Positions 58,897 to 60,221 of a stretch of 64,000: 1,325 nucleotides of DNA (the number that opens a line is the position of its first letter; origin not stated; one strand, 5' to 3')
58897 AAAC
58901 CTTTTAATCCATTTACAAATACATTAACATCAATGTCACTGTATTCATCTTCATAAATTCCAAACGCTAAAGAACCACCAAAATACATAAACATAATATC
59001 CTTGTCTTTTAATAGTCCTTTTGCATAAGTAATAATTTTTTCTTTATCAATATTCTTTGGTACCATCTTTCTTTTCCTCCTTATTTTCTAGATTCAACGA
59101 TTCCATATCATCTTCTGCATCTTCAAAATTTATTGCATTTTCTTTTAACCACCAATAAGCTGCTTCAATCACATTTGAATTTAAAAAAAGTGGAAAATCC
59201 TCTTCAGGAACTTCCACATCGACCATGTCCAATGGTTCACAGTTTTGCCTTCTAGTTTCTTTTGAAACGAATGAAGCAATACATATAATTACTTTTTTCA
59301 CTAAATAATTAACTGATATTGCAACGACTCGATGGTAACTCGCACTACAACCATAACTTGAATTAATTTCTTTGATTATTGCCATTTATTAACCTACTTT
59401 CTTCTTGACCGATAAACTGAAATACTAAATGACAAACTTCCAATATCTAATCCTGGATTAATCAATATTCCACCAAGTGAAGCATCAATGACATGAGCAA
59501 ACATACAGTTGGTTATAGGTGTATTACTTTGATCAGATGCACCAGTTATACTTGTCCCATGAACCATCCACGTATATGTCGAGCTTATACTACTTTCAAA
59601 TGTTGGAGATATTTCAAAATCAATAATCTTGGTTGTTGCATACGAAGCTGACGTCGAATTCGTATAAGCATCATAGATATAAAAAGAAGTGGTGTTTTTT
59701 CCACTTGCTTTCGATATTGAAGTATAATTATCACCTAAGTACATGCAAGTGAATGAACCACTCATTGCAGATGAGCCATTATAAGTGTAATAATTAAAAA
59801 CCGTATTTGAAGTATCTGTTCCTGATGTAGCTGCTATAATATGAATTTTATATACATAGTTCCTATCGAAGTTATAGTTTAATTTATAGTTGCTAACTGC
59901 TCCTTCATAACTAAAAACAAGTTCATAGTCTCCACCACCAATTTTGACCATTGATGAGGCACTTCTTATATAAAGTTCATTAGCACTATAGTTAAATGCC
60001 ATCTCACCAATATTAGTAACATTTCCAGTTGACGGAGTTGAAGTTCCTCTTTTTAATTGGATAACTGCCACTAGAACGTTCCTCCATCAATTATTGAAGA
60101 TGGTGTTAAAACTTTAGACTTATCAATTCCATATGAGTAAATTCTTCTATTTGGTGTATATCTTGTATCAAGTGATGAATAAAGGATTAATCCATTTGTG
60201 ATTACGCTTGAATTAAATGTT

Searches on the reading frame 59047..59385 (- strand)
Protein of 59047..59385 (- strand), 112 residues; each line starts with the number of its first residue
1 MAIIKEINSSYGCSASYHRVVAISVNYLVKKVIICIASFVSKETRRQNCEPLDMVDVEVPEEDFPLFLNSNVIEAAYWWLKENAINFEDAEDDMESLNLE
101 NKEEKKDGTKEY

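Call 3: search_protein_families(library=pfam, proteins=[window:59047-59385:-], max_evalue=0.1)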
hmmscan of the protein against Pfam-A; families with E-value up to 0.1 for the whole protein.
window:59047-59385:- (112 aa): 0 families

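Call 4: search_protein_families(library=phrogs, proteins=[window:59047-59385:-], max_evalue=0.01)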
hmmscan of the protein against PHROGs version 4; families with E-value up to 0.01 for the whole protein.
window:59047-59385:- (112 aa): 1 family
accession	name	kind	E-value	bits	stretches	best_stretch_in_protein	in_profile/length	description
phrog_5084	-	unknown function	1.3e-11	45.5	1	1-63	2-65/107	-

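Call 5: search_protein_families(library=ncbifam, proteins=[window:59047-59385:-], max_evalue=1)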
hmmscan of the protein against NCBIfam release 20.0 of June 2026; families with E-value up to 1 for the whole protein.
window:59047-59385:- (112 aa): 0 families

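Call 6: search_protein_families(library=padloc, proteins=[window:59047-59385:-], max_evalue=1)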
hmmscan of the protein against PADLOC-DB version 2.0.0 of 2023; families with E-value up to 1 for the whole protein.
window:59047-59385:- (112 aa): 0 families

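Call 8: search_dna_similar(collection=phages, mode=protein, query=window:59047-59385:-, max_evalue=0.01, max_rows=30)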
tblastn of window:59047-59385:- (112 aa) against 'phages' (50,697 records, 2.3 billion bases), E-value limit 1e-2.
Records with a match: 5; places in all: 5; records where one place covers at least 80% of the query: 3.
Best place of each record, by identity: <60% 5.
By first word of the organism name: Bacillus 2; Pasteurella 2; Clostridium 1.
By host as written in the record: Bacillus cereus 2; Clostridioides difficile 1; Pasteurella multocida Past33 1; Pasteurella multocida 1.
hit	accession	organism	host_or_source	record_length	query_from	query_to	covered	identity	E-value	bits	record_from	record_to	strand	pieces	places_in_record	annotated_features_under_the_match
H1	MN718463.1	Clostridium phage phiCDKH01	Clostridioides difficile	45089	1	92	82%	32.0%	1e-9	59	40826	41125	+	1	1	hypothetical protein (x2)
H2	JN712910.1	Bacillus phage BCD7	Bacillus cereus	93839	1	92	82%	27.0%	3e-4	44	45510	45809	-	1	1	hypothetical protein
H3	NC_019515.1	Bacillus phage BCD7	Bacillus cereus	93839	1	92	82%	27.0%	3e-4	44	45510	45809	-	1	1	hypothetical protein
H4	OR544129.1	Pasteurella phage Pmp12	Pasteurella multocida Past33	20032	12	52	37%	36.6%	1e-2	40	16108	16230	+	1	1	hypothetical protein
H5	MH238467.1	Pasteurella phage Pm86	Pasteurella multocida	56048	12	52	37%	36.6%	1e-2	40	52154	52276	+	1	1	hypothetical protein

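Call 43: get_annotated_region(hit=H1, flank=6000)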
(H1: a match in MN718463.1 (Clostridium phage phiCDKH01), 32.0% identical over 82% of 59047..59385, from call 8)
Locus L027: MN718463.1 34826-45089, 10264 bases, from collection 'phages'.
description: Clostridium phage phiCDKH01, complete genome.
organism: Clostridium phage phiCDKH01 (NCBI taxid 2686203)
taxonomy: Viruses; Duplodnaviria; Heunggongvirae; Uroviricota; Caudoviricetes
host: Clostridioides difficile; source: clinical isolate; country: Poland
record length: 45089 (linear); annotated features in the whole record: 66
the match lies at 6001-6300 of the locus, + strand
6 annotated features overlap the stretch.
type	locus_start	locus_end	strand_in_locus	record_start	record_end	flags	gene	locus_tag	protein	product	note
CDS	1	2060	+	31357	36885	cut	-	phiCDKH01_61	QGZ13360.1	tail length tape-measure protein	-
CDS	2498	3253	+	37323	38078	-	-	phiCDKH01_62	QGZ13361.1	hypothetical protein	-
CDS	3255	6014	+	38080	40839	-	-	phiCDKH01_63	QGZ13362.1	hypothetical protein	-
CDS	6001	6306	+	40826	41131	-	-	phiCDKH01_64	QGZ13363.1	hypothetical protein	-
CDS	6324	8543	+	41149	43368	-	-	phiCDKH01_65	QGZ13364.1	hypothetical protein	-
CDS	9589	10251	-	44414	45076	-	-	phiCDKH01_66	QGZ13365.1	hypothetical protein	-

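Call 44: get_annotated_region(hit=H2, flank=5000)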
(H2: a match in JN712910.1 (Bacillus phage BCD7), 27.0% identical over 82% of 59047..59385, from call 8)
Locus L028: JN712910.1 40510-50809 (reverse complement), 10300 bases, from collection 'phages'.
description: Bacillus phage BCD7, complete genome.
organism: Bacillus phage BCD7 (NCBI taxid 1136534)
taxonomy: Viruses; Duplodnaviria; Heunggongvirae; Uroviricota; Caudoviricetes; Becedseptimavirus; Becedseptimavirus BCD7
host: Bacillus cereus; source: -; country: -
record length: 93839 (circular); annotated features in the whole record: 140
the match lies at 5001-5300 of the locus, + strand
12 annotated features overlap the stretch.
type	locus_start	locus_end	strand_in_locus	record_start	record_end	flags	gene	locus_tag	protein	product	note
CDS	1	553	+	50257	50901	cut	-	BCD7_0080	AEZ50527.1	hypothetical protein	-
CDS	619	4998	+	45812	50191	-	-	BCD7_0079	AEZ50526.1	putative tail fiber protein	-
CDS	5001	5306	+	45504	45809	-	-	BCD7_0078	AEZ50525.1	hypothetical protein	-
CDS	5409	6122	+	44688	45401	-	-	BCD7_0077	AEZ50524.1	putative cell wall hydrolase/autolysin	-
CDS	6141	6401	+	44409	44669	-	-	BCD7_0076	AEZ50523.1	hypothetical protein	-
CDS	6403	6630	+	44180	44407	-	-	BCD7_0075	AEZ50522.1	putative holin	-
CDS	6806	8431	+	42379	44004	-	-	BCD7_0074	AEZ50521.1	putative type III restriction protein res subunit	-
CDS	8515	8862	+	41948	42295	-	-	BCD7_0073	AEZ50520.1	hypothetical protein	-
CDS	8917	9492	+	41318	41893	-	-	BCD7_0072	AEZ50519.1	hypothetical protein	-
CDS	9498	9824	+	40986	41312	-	-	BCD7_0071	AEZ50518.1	hypothetical protein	-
CDS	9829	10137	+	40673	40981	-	-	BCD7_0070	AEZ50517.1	hypothetical protein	-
CDS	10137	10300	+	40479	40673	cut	-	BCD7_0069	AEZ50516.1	hypothetical protein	-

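Call 75: find_homologous_proteins(query=window:59047-59385:-, max_evalue=0.001)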
Query window:59047-59385:- (112 aa): 10 proteins with E <= 0.001 among 12 candidates.
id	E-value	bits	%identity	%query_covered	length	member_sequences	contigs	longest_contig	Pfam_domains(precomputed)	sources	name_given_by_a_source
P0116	1.5e-67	242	100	100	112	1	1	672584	-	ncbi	-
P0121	1.7e-52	194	80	100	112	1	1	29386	-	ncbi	-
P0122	2.6e-42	161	68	100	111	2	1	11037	-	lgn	-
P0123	2.0e-35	139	57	99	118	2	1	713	-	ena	-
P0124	1.7e-34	136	61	85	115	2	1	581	-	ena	-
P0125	2.7e-34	135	59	96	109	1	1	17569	-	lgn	-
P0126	2.1e-29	119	58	85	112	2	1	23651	-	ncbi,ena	ncbi:MAG: hypothetical protein WC154_00300 [Candidatus Izemoplasmatales bacterium]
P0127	2.8e-28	116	57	83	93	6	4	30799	-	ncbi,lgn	-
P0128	3.8e-28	115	54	85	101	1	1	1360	-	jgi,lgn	-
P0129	2.8e-27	113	56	85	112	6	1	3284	-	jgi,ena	-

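Call 82: predict_structure(alignment_id=A6)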
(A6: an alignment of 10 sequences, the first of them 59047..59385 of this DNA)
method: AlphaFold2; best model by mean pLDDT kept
length: 112 residues; sequences in the alignment: 10
mean_pLDDT: 74.7   pTM: 0.65
mean pLDDT of the five models: 74.7, 71.7, 70.6, 70.5, 46.7
residues with pLDDT >= 90: 24; 70-90: 57; 50-70: 11; < 50: 20
segments of 3 or more residues with pLDDT < 50: 1-4, 97-112
pLDDT, mean of each block of 10 residues (from residue 1): 51 76 91 90 85 88 88 90 78 58 35 37
secondary structure, 60 per line:
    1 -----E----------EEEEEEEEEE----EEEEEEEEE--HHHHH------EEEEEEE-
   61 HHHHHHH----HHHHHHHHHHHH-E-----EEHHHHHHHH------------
elements in order: E17-26 E31-39 H42-46 E53-59 H61-67 H72-83 H93-100

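Call 84: fold_search(model_id=the predicted structure, library=pdb)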
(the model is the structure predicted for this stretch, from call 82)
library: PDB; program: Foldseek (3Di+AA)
matches with E <= 10: 369; with E <= 0.001: 0
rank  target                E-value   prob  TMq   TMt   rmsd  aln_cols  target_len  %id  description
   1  6ozj_A                1.3e-01  0.41  0.31  0.17   9.1        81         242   12  Crystal structure of Mus musculus (Mm) Endonuclease V in complex with a 23mer RNA oligo containing an inosine in the a (released 2019-09-04)
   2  6ozq_B                3.2e-01  0.18  0.27  0.14  10.0        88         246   10  Crystal structure of Mus musculus (Mm) Endonuclease V (K155M) in complex with a 23mer RNA oligo containing an inosine  (released 2019-09-04)
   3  6ozs_A                4.4e-01  0.11  0.24  0.13   8.8        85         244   12  Crystal structure of Mus musculus (Mm) Endonuclease V in complex with a 23mer RNA oligo containing an inosine after a  (released 2019-09-04)
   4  6ozm_A                4.7e-01  0.23  0.29  0.16   6.7        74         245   12  Crystal structure of Mus musculus (Mm) Endonuclease V in complex with a 23mer RNA oligo containing an inosine after a  (released 2019-09-04)
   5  1t05_A                4.7e-01  0.12  0.23  0.07   9.0        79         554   14  HIV-1 reverse transcriptase crosslinked to template-primer with tenofovir-diphosphate bound as the incoming nucleotide (released 2004-05-11)
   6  6ozk_A                5.4e-01  0.18  0.29  0.16   9.7        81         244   12  Crystal structure of Mus musculus (Mm) Endonuclease V in complex with a 23mer RNA oligo containing an inosine after 68 (released 2019-09-04)
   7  4r03                  5.7e-01  0.44  0.29  0.30   2.8        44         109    4  Crystal structure of a DUF3836 family protein (BDI_3222) from Parabacteroides distasonis ATCC 8503 at 1.50 A resolution (released 2014-08-27)
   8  6ozi_A                5.7e-01  0.25  0.31  0.17   6.9        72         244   10  Crystal structure of Ciona intestinalis (Ci) Endonuclease V (D234N) in complex with a 23mer DNA containing an inosine  (released 2019-09-04)
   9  3kle_A                6.1e-01  0.16  0.27  0.07   8.5        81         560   14  Crystal structure of AZT-resistant HIV-1 Reverse Transcriptase crosslinked to a DSDNA with a bound excision product, A (released 2010-09-22)
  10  9e71_BV               6.1e-01  0.10  0.26  0.25  10.8       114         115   10  Cryo-EM structure of the Pyrobaculum calidifontis 70S ribosome (released 2024-11-20)
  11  6ozo_A                6.5e-01  0.16  0.29  0.16   9.7        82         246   12  Crystal structure of Mus musculus (Mm) Endonuclease V in complex with a 23mer RNA oligo containing an inosine after a  (released 2019-09-04)
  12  3drs_A                7.0e-01  0.18  0.29  0.08   8.9        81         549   11  HIV reverse transcriptase K103N mutant in complex with inhibitor R8D (released 2008-10-14)
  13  6ozi_B                7.4e-01  0.23  0.31  0.17   6.9        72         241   10  Crystal structure of Ciona intestinalis (Ci) Endonuclease V (D234N) in complex with a 23mer DNA containing an inosine  (released 2019-09-04)
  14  6oze                  7.4e-01  0.10  0.26  0.15  10.2        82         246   12  Crystal structure of the catalytic domain of human Endonuclease V (C140S/C225S/C226A/C228S) (released 2019-09-04)
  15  6ozr_A                8.0e-01  0.16  0.31  0.17   9.2        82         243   11  Crystal structure of Mus musculus (Mm) Endonuclease V in complex with a 23mer RNA oligo containing an inosine after a  (released 2019-09-04)
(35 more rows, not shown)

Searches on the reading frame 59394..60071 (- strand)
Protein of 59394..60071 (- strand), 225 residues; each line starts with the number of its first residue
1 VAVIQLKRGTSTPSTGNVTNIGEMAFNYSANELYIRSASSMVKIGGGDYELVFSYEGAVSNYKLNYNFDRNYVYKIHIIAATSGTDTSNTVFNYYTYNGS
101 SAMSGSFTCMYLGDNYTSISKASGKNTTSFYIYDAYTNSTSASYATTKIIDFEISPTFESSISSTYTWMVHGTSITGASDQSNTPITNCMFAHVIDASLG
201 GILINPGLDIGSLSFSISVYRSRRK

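Call 3: search_protein_families(library=pfam, proteins=[window:59394-60071:-], max_evalue=0.1)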
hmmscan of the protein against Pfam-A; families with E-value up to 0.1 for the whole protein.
window:59394-60071:- (225 aa): 1 family
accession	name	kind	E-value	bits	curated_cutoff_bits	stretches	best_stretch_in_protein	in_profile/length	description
PF18454.7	Mtd_N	-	0.088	13.2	26.3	0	4-35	1-32/37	Major tropism determinant N-terminal domain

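Call 4: search_protein_families(library=phrogs, proteins=[window:59394-60071:-], max_evalue=0.01)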
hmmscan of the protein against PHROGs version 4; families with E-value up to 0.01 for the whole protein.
window:59394-60071:- (225 aa): 0 families
